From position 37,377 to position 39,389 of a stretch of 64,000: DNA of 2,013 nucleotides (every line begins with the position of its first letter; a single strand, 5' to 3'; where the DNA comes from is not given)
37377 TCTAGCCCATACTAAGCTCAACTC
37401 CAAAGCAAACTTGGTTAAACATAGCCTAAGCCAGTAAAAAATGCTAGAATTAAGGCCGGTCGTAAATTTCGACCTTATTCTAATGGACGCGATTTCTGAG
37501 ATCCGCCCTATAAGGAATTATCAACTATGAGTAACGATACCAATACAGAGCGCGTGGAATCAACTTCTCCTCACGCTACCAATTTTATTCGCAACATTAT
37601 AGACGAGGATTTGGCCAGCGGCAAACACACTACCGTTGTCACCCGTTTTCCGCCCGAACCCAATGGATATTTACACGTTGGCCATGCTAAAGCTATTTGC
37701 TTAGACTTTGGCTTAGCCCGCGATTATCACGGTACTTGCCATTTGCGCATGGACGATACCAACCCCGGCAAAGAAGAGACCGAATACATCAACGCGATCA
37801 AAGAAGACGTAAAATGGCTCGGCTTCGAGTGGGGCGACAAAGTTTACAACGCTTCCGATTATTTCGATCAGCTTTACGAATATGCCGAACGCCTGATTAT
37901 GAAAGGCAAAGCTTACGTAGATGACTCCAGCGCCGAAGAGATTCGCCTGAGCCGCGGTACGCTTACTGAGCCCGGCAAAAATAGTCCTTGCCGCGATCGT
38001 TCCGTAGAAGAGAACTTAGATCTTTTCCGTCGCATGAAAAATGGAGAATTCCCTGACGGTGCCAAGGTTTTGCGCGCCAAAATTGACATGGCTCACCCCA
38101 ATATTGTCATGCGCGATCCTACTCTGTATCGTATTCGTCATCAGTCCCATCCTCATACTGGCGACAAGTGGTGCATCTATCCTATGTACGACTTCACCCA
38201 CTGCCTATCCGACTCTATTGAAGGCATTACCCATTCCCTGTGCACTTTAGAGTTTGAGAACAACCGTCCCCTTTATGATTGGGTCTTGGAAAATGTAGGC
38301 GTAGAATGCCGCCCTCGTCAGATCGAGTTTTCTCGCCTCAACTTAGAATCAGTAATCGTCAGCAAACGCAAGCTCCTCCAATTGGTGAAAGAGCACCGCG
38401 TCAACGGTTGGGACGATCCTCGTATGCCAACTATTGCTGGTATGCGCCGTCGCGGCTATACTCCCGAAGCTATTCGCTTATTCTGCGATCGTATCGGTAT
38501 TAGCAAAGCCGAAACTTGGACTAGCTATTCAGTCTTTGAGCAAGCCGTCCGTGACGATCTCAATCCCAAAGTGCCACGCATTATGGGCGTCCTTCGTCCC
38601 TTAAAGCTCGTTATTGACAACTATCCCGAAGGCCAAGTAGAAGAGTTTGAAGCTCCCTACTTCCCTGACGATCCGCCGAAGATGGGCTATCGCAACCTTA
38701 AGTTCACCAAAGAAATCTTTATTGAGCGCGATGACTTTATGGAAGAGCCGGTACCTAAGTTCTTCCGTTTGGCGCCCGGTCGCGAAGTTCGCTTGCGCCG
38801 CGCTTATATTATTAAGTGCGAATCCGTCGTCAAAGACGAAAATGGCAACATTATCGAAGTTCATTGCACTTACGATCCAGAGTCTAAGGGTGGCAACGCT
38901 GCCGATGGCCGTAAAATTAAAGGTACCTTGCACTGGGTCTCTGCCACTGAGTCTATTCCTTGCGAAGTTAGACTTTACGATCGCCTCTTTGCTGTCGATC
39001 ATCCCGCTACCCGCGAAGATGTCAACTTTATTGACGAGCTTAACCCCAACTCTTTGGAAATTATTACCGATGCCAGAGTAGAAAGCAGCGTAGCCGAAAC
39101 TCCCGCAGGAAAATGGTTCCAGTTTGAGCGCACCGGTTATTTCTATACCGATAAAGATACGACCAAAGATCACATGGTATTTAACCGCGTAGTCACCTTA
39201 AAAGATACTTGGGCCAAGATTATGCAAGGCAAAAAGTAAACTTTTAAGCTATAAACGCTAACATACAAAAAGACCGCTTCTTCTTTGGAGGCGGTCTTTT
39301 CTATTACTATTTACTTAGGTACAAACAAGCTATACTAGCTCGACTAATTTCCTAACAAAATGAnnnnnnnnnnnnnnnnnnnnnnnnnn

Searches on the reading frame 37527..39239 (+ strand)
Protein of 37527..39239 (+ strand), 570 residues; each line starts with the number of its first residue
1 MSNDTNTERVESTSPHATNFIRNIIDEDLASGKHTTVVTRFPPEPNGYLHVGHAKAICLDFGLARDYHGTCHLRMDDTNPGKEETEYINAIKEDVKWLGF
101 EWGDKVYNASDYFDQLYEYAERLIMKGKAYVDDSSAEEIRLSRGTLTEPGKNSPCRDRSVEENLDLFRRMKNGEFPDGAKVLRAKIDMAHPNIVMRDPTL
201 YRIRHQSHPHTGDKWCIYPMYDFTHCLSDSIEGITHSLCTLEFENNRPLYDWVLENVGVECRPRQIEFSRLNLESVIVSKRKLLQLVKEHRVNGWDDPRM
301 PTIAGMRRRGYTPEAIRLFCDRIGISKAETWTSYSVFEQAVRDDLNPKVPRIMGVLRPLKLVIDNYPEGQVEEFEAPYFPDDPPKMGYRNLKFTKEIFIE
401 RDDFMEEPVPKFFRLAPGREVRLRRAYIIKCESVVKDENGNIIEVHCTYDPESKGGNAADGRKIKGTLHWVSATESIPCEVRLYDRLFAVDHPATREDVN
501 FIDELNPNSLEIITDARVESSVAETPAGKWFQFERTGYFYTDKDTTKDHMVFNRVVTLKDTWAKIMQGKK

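Call 39: search_protein_families(library=pfam, proteins=[window:37527-39239:+], max_evalue=0.001)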
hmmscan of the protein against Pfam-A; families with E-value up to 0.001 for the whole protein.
window:37527-39239:+ (570 aa): 3 families
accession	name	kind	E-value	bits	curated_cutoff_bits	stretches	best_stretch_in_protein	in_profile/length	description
PF00749.27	tRNA-synt_1c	-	2.1e-114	382.1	23.4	1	37-346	2-313/314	tRNA synthetases class I (E and Q), catalytic domain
PF03950.23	tRNA-synt_1c_C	-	5.1e-31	107.2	23.9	1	350-450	2-91/91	tRNA synthetases class I (E and Q), anti-codon binding domain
PF20974.2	tRNA-synt_1c_C2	-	9.7e-23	81.1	23.9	1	467-542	1-69/69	tRNA synthetases class I (E and Q), anti-codon binding domain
